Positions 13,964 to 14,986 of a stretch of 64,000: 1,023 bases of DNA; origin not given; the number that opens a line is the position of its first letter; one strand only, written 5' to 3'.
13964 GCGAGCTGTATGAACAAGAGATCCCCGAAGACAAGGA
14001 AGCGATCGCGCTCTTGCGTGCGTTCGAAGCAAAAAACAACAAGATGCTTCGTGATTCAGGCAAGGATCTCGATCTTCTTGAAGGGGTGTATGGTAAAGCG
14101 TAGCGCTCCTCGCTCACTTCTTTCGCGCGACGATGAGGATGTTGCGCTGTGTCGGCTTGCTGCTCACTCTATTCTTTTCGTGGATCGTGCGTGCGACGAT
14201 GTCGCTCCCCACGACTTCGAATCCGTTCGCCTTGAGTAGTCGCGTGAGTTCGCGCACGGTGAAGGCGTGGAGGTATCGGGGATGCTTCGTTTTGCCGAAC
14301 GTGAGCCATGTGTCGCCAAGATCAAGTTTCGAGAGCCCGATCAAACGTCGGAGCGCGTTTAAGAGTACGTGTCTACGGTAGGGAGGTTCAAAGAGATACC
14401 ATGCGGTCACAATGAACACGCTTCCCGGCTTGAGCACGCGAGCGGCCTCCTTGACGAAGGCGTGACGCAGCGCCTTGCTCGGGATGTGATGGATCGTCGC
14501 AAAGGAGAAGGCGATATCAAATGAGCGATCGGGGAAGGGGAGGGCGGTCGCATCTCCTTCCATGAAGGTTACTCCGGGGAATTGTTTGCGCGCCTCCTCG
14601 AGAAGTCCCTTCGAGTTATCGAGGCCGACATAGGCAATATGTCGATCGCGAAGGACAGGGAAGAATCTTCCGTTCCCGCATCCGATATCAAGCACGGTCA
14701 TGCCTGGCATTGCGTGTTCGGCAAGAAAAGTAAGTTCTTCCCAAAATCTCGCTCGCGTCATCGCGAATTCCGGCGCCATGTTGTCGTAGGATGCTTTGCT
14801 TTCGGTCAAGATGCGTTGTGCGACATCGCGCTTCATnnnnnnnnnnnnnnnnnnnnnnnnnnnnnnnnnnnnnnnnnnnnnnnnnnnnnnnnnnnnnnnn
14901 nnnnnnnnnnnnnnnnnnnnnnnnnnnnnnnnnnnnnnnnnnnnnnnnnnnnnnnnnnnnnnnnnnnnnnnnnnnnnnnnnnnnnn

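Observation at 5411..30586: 25-kb heavily tailored glycan locus with an embedded Elp3-like radical-SAM/GNAT enzyme and six to seven SAM methyltransferases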

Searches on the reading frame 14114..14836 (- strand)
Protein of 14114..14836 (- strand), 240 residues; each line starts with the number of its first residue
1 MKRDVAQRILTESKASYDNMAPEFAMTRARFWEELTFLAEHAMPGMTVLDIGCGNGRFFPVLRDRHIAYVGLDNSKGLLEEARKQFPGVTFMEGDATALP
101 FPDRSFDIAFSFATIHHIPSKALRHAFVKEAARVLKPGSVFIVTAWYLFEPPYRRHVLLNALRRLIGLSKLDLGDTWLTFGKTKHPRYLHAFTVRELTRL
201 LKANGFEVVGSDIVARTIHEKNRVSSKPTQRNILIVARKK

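Call 25: search_protein_families(library=pfam, proteins=[window:14114-14836:-], max_evalue=0.001)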
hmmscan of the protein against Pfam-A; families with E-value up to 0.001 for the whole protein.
window:14114-14836:- (240 aa): 10 families
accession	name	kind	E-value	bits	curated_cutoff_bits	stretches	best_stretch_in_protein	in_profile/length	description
PF08241.18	Methyltransf_11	-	5.2e-26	91.6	21.2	1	49-143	1-95/95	Methyltransferase domain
PF13649.12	Methyltransf_25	-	3.8e-24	85.6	27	1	48-138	1-96/97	Methyltransferase domain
PF13847.12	Methyltransf_31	-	7e-20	71.6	27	1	44-146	3-112/145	Methyltransferase domain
PF13489.12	Methyltransf_23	-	1.2e-17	64.6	27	1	33-209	11-162/164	Methyltransferase domain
PF08242.18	Methyltransf_12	-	1.3e-14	55.1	30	1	49-141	1-98/98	Methyltransferase domain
PF01209.24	Ubie_methyltran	-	2e-10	40.9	20.1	1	7-143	10-151/233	ubiE/COQ5 methyltransferase family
PF07021.18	MetW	-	1.9e-07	31.4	21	1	35-116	4-86/193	Methionine biosynthesis protein MetW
PF01728.25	FtsJ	-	1.8e-06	28.5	24.1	1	44-106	21-85/181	FtsJ-like methyltransferase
PF03141.22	Methyltransf_29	-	9.8e-06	24.8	23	1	46-145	119-219/506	Putative S-adenosyl-L-methionine-dependent methyltransferase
PF02353.26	CMAS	-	0.00036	20.4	27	1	43-145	61-166/273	Mycolic acid cyclopropane synthetase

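Call 26: search_protein_families(library=ncbifam, proteins=[window:14114-14836:-], max_evalue=0.001)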
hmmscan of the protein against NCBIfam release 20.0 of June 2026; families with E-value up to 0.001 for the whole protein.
window:14114-14836:- (240 aa): 36 families (the best 25 are shown)
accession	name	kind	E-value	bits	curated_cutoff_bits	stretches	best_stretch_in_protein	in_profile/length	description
NF045667.1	MTase_DVU1556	equivalog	3.3e-21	75.7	155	1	43-208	21-162/213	DVU_1556 family methyltransferase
TIGR01934.1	MenG_MenH_UbiE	subfamily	3.1e-15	56.1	158.35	1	11-143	6-141/223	ubiquinone/menaquinone biosynthesis methyltransferase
NF043040.1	corrin_prot_MT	hypoth_equivalog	5.5e-15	55.4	180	1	9-209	7-199/216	corrinoid protein-associated methyltransferase CpaM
TIGR02072.1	BioC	equivalog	3.7e-14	53.1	184.95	1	43-144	33-133/244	malonyl-ACP O-methyltransferase BioC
NF001241.0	PRK00216.1-2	equivalog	4.4e-14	52.7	327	1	11-161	18-165/231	demethylmenaquinone methyltransferase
NF001244.0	PRK00216.1-5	equivalog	4.7e-14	52.3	216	1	15-143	19-153/236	bifunctional demethylmenaquinone methyltransferase/2-methoxy-6-polyprenyl-1,4-benzoquinol methylase UbiE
NF045823.1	PthPhpthDimycoMt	equivalog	2e-13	50.1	300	1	43-143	65-166/256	phthiotriol/phenolphthiotriol dimycocerosates methyltransferase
NF007610.0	PRK10258.1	equivalog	4.3e-13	49.2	342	1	46-144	44-139/251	malonyl-ACP O-methyltransferase BioC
NF045825.1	FAmtase_mtf2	equivalog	5e-13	48.9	400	1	43-144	57-159/248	fatty-acid O-methyltransferase Mtf2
NF041537.1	ArsM_AhpD_UU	exception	8.7e-13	47.8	510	1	42-145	74-182/345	arsenite methyltransferase/AhpD domain selenoprotein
NF047649.1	MTase_UXPK_star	exception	1.8e-12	46.9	460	1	41-145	74-183/283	methyltransferase/UXPK-star double selenoprotein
NF001243.0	PRK00216.1-4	equivalog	4.5e-11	42.5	235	1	7-142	10-150/237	demethylmenaquinone methyltransferase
NF002463.0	PRK01683.1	equivalog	6.3e-10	39.1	297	1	45-140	32-125/258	trans-aconitate 2-methyltransferase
NF041536.1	ArsM_DUF2284_UU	exception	2e-09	36.3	575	1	43-144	75-181/459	arsenite methyltransferase/DUF2284 domain selenoprotein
NF040539.1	AST_met_ArsM_2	exception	2.1e-09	37.6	240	1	47-151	59-171/262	putative arsinothricin biosynthesis methyltransferase ArsM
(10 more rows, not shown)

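Call 27: search_solved_structures(query=window:14114-14836:-, max_evalue=0.01, show_alignments=1)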
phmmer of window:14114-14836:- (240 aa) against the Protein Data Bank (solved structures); distinct sequences matched with E-value up to 0.01: 94 (the best 60 are shown).
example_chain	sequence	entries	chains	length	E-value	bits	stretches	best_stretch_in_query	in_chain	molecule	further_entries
5wp5_A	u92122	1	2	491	9.9e-14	54.8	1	31-146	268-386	Phosphomethylethanolamine N-methyltransferase 2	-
5wp4_A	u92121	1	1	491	1.1e-12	51.3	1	42-144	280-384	Phosphoethanolamine N-methyltransferase 1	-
1ve3_A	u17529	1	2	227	3e-11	46.7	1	40-144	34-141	hypothetical protein PH0226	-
3bus_A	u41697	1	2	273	4.1e-11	46.2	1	33-152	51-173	Methyltransferase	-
6uak_A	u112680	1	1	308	8.6e-11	45.2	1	45-145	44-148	SAM dependent methyltransferase LahSB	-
3bkw_A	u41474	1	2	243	1.4e-10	44.5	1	30-188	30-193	S-adenosylmethionine dependent methyltransferase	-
5cm2_Z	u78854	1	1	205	1.5e-10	44.4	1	27-155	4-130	TRNA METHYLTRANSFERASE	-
2gs9_A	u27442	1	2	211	1.5e-10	44.4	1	42-147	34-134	Hypothetical protein TT1324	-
6uv6_A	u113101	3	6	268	3.2e-10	43.3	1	44-151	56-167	D-glucose O-methyltransferase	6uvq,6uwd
6f5z_A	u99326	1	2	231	1.4e-09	41.2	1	43-150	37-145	24-sterol C-methyltransferase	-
1xxl_A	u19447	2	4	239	1.5e-09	41.2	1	47-165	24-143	YcgJ protein | ycgJ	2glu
3sm3_A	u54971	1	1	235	2.5e-09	40.4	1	47-207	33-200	SAM-dependent methyltransferases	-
3ccf_A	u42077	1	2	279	5.7e-09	39.2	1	33-165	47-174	Cyclopropane-fatty-acyl-phospholipid synthase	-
5gm1_A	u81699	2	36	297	5.9e-09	39.2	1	43-144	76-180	O-methylransferase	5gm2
1wzn_A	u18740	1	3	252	1.4e-08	38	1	40-144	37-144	SAM-dependent methyltransferase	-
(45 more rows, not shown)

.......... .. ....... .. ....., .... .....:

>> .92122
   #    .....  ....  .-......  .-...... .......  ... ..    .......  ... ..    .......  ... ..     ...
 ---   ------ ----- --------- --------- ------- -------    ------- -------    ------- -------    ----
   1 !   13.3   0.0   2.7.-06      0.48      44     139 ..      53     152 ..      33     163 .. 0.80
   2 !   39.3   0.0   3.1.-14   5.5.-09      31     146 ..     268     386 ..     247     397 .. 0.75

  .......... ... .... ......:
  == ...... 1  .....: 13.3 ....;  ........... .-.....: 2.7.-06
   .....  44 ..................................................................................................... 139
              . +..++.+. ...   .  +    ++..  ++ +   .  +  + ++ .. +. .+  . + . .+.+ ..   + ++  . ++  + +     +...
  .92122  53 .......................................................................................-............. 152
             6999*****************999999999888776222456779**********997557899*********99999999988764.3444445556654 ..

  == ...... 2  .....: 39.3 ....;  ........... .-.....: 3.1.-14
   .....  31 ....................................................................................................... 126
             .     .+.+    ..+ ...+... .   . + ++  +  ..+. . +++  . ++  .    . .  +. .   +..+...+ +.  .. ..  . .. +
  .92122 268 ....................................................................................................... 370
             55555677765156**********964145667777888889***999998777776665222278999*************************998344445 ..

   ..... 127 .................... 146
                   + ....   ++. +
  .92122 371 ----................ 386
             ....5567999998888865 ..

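Call 31: search_solved_structures(query=A2, max_evalue=0.001, show_alignments=3)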
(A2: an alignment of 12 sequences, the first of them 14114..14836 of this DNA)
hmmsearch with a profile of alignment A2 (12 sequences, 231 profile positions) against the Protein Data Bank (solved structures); distinct sequences matched with E-value up to 0.001: 188 (the best 60 are shown).
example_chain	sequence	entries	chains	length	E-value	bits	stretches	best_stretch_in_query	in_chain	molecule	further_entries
5cm2_Z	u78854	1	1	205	1.2e-22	83.5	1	26-224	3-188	TRNA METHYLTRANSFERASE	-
1ve3_A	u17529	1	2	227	4.8e-21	78.3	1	26-150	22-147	hypothetical protein PH0226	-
3sm3_A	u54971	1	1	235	1.1e-20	77.2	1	38-223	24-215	SAM-dependent methyltransferases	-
6uak_A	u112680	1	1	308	2.2e-20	76.2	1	25-147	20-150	SAM dependent methyltransferase LahSB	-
3l8d_A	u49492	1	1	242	8.3e-19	71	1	14-144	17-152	Methyltransferase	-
3bus_A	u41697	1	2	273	8.5e-19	71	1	30-144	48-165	Methyltransferase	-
5wp5_A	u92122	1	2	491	1.8e-18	69.9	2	37-145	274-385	Phosphomethylethanolamine N-methyltransferase 2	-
5wp4_A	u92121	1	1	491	2.6e-18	69.4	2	42-122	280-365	Phosphoethanolamine N-methyltransferase 1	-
4iv8_A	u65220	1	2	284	6.4e-18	68.1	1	30-203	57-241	Phosphoethanolamine N-methyltransferase,putative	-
6uv6_A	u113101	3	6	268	7.3e-18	67.9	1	42-143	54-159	D-glucose O-methyltransferase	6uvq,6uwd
2avn_A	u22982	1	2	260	3.9e-17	65.5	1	36-181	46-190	ubiquinone/menaquinone biosynthesis methyltransferase-related protein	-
5gm1_A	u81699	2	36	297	2.8e-15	59.5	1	43-143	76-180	O-methylransferase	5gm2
4mwz_A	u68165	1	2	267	4.9e-15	58.7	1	36-204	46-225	Phosphoethanolamine N-methyltransferase, putative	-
4iv0_A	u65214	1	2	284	5.9e-15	58.4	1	36-204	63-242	Phosphoethanolamine N-methyltransferase, putative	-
4r6w_A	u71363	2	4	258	4e-14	55.7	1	42-206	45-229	Phosphoethanolamine N-methyltransferase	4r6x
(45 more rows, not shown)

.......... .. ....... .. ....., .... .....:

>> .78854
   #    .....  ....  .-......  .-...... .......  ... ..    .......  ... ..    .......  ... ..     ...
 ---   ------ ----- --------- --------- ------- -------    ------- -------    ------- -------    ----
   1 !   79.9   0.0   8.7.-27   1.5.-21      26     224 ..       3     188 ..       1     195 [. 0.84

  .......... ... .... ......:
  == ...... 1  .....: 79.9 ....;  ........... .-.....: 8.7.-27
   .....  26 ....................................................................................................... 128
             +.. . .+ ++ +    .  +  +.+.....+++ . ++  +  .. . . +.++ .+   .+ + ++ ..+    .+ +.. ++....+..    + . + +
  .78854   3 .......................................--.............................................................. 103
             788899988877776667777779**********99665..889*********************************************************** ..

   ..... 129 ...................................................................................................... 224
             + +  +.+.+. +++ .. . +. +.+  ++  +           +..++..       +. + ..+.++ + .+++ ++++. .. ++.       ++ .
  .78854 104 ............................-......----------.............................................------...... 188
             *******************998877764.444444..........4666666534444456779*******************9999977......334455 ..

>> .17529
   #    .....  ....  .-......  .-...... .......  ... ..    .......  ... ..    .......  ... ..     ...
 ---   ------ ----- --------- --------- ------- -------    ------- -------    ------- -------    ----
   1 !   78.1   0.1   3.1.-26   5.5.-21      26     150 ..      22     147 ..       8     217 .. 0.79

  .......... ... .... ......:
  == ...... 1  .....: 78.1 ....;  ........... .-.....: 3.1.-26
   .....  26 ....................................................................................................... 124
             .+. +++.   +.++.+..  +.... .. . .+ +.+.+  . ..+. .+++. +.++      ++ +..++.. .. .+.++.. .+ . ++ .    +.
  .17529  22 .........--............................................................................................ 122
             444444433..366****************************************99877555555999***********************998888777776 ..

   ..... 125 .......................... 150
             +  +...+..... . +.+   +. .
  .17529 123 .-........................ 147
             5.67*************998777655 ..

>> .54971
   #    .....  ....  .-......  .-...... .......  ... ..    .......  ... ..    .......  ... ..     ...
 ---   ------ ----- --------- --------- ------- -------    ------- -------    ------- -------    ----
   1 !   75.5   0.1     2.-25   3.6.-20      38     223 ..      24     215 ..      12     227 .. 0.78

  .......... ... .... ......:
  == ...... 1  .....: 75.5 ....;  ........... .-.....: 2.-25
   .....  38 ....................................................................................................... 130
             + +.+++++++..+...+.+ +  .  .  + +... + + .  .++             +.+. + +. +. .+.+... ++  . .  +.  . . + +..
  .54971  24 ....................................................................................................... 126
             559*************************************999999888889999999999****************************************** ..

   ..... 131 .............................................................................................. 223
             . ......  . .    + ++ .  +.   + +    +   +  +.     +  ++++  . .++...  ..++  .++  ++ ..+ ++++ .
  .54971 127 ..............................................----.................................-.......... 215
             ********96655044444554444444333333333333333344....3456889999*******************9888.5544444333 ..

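Call 48: list_cluster_members(proteins=[P0001, window:14114-14836:-])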
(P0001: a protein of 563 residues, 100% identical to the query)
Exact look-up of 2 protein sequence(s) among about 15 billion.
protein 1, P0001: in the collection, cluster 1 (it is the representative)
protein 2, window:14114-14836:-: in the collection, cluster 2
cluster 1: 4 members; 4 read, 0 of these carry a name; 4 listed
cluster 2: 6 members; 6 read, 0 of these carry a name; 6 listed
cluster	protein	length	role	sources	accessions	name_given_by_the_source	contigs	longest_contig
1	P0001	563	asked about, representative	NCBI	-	-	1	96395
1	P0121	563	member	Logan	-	-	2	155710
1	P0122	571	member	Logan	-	-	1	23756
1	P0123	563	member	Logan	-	-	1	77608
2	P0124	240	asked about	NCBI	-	-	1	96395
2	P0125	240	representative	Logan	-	-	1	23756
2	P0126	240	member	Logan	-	-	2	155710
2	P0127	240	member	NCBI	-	-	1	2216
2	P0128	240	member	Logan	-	-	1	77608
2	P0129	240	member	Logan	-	-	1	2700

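Call 52: find_homologous_proteins(query=window:14114-14836:-, max_evalue=0.00001)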
Query window:14114-14836:- (240 aa): 265 proteins with E <= 0.00001 among 1551 candidates; the best 120 are listed.
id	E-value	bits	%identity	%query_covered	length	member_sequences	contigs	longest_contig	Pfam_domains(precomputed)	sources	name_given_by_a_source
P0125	3.1e-149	513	95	100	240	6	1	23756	PF07021.19,PF13847.13,PF13489.13,PF13649.13,PF03141.23,PF01728.26,PF01209.25,PF08241.19,PF08242.19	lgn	-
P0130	1.6e-140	484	89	100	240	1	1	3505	PF07021.19,PF13847.13,PF13489.13,PF13649.13,PF01728.26,PF01209.25,PF08241.19,PF08242.19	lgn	-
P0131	1.2e-134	465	86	100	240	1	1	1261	PF07021.19,PF13847.13,PF13489.13,PF13649.13,PF01209.25,PF08241.19,PF08242.19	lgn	-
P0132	2.4e-127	441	84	100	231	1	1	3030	PF07021.19,PF13847.13,PF13489.13,PF13649.13,PF01728.26,PF01209.25,PF08241.19,PF08242.19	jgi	jgi:ubiquinone/menaquinone biosynthesis C-methylase UbiE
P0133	2.2e-102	360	67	100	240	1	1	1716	PF07021.19,PF13847.13,PF13489.13,PF13649.13,PF01209.25,PF08241.19,PF08242.19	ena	-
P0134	1.5e-101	357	67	100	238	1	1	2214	PF07021.19,PF13847.13,PF13489.13,PF13649.13,PF01209.25,PF08241.19,PF08242.19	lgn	-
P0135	4.7e-100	352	66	100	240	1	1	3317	PF07021.19,PF13847.13,PF13489.13,PF13649.13,PF01209.25,PF08241.19,PF08242.19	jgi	jgi:ubiquinone/menaquinone biosynthesis C-methylase UbiE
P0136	2.0e-95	337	64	100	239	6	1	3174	PF07021.19,PF13847.13,PF13489.13,PF13649.13,PF01209.25,PF08241.19,PF08242.19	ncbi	-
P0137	4.4e-92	326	60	100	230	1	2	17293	PF07021.19,PF13847.13,PF13489.13,PF13649.13,PF01209.25,PF08241.19,PF08242.19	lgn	-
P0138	1.4e-91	324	60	100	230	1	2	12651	PF07021.19,PF13847.13,PF13489.13,PF13649.13,PF01209.25,PF08241.19,PF08242.19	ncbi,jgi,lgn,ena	-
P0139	5.0e-91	323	59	100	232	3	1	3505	PF07021.19,PF13847.13,PF13489.13,PF13649.13,PF01209.25,PF08241.19,PF08242.19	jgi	jgi:ubiquinone/menaquinone biosynthesis C-methylase UbiE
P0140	1.1e-90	322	59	100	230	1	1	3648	PF07021.19,PF13847.13,PF13489.13,PF13649.13,PF01209.25,PF08241.19,PF08242.19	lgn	-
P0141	1.4e-89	318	62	100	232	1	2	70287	PF07021.19,PF13847.13,PF13489.13,PF13649.13,PF01209.25,PF08241.19,PF08242.19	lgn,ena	-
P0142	1.5e-89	318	56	100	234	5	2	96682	PF07021.19,PF13847.13,PF13489.13,PF13649.13,PF01209.25,PF08241.19,PF08242.19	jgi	jgi:ubiquinone/menaquinone biosynthesis C-methylase UbiE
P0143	4.8e-89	316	63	100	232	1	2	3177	PF07021.19,PF13847.13,PF13489.13,PF13649.13,PF01209.25,PF08241.19,PF08242.19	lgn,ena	-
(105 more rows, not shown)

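Call 59: predict_structure(alignment_id=A4)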
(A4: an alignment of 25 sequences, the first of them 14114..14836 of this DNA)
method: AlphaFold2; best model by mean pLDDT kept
length: 240 residues; sequences in the alignment: 25
mean_pLDDT: 91.4   pTM: 0.89
mean pLDDT of the five models: 91.4, 90.3, 90.4, 90.2, 86.8
residues with pLDDT >= 90: 183; 70-90: 46; 50-70: 11; < 50: 0
segments of 3 or more residues with pLDDT < 50: none
pLDDT, mean of each block of 10 residues (from residue 1): 94 89 80 83 95 94 94 95 96 93 98 94 97 98 95 93 95 92 87 98 98 80 60 97
secondary structure, 60 per line:
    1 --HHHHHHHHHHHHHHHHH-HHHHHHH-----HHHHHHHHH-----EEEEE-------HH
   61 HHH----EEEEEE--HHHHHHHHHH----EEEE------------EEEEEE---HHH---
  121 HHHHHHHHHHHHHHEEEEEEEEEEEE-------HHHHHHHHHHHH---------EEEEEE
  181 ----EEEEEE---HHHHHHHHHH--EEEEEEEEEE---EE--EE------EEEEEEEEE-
elements in order: H3-19 H21-27 H33-41 E47-51 H59-63 E68-73 H76-85 E90-93 E106-111 H121-134 E135-146 H154-165 E175-180 E185-190 H194-203 E206-215 E231-239
